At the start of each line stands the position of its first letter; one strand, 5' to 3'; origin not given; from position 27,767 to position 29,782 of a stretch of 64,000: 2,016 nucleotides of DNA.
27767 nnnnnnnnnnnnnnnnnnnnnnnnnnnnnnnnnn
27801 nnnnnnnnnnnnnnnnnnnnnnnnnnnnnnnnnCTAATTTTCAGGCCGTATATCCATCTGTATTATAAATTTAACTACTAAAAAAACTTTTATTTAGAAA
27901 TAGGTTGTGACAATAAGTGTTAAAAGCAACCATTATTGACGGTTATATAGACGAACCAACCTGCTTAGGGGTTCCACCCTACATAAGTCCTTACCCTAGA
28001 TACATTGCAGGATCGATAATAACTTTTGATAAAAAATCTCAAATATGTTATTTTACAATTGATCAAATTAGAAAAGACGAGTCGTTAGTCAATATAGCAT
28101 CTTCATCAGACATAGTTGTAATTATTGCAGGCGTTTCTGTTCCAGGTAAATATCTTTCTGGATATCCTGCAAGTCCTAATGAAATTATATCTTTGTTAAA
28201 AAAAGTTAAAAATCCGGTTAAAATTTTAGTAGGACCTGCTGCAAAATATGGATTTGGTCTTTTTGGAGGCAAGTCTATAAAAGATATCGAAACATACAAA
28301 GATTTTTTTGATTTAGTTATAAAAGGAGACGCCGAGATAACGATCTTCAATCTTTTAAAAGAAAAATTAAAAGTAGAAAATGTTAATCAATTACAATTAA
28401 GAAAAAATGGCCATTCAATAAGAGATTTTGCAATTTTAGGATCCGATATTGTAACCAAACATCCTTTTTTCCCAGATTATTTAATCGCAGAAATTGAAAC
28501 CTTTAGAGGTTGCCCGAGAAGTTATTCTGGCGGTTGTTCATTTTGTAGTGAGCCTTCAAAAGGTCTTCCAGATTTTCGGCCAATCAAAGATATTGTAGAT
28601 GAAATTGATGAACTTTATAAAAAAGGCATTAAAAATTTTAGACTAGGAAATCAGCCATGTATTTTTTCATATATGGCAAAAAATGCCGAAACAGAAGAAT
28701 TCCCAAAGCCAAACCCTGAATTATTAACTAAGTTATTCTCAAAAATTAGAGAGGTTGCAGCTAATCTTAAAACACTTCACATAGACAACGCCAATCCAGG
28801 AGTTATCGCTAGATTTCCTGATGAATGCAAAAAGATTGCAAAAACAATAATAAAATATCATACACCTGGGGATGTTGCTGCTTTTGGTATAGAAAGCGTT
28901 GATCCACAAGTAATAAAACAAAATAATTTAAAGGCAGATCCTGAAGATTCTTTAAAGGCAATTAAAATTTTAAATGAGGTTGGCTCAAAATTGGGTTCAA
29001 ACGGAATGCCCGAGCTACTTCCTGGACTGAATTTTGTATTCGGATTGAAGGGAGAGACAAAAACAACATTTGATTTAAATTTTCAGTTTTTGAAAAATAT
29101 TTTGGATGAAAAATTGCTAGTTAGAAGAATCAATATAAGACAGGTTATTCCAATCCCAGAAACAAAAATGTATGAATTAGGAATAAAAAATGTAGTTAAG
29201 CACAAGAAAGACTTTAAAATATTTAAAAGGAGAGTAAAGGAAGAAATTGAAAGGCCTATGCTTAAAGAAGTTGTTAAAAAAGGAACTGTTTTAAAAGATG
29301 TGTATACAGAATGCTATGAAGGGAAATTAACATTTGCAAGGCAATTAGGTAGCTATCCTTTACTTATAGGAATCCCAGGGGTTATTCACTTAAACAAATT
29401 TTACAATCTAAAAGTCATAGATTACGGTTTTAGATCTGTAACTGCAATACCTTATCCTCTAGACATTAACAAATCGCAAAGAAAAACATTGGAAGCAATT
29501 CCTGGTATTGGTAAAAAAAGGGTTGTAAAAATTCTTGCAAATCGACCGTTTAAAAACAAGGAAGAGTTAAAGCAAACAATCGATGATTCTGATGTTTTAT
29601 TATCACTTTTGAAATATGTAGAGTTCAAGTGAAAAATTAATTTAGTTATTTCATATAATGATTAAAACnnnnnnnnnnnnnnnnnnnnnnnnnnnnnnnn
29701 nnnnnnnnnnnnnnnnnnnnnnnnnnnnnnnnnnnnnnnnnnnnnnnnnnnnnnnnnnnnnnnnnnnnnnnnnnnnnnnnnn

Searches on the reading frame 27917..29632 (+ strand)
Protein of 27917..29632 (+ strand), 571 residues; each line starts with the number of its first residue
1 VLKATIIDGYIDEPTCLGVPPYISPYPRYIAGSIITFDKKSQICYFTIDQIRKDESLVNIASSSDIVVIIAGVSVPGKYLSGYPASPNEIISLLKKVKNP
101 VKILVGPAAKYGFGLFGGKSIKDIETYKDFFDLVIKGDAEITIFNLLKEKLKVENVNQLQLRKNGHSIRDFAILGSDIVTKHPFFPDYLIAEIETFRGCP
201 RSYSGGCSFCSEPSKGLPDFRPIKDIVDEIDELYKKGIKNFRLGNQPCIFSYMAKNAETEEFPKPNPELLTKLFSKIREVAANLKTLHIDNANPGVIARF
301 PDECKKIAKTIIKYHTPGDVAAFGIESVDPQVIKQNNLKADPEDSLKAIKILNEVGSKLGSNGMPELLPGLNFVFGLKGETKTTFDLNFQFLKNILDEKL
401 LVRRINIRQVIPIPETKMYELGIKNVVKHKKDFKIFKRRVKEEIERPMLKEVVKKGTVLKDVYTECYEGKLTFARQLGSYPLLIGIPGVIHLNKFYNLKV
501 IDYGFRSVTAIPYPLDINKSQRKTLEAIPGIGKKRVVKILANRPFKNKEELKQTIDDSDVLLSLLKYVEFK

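Call 5: search_protein_families(library=pfam, proteins=[window:27917-29632:+], max_evalue=1)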
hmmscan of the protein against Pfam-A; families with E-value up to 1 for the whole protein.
window:27917-29632:+ (571 aa): 6 families
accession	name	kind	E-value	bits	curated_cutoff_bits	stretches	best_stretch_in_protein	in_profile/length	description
PF04055.27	Radical_SAM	-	1e-11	45.7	29.5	1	193-361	1-144/166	Radical SAM superfamily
PF12836.13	HHH_3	-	0.00018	22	27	1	515-553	6-48/65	Helix-hairpin-helix motif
PF14520.12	HHH_5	-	0.0013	19.6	27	1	498-540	16-52/57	Helix-hairpin-helix domain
PF16449.10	MatB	-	0.0081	16.4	27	1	103-160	20-74/169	Fimbrillin MatB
PF00633.29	HHH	-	0.056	13.8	24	1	522-540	10-28/30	Helix-hairpin-helix motif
PF19864.5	Radical_SAM_N2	-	0.16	11.9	29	1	115-150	90-125/151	Radical SAM proteins, N-terminal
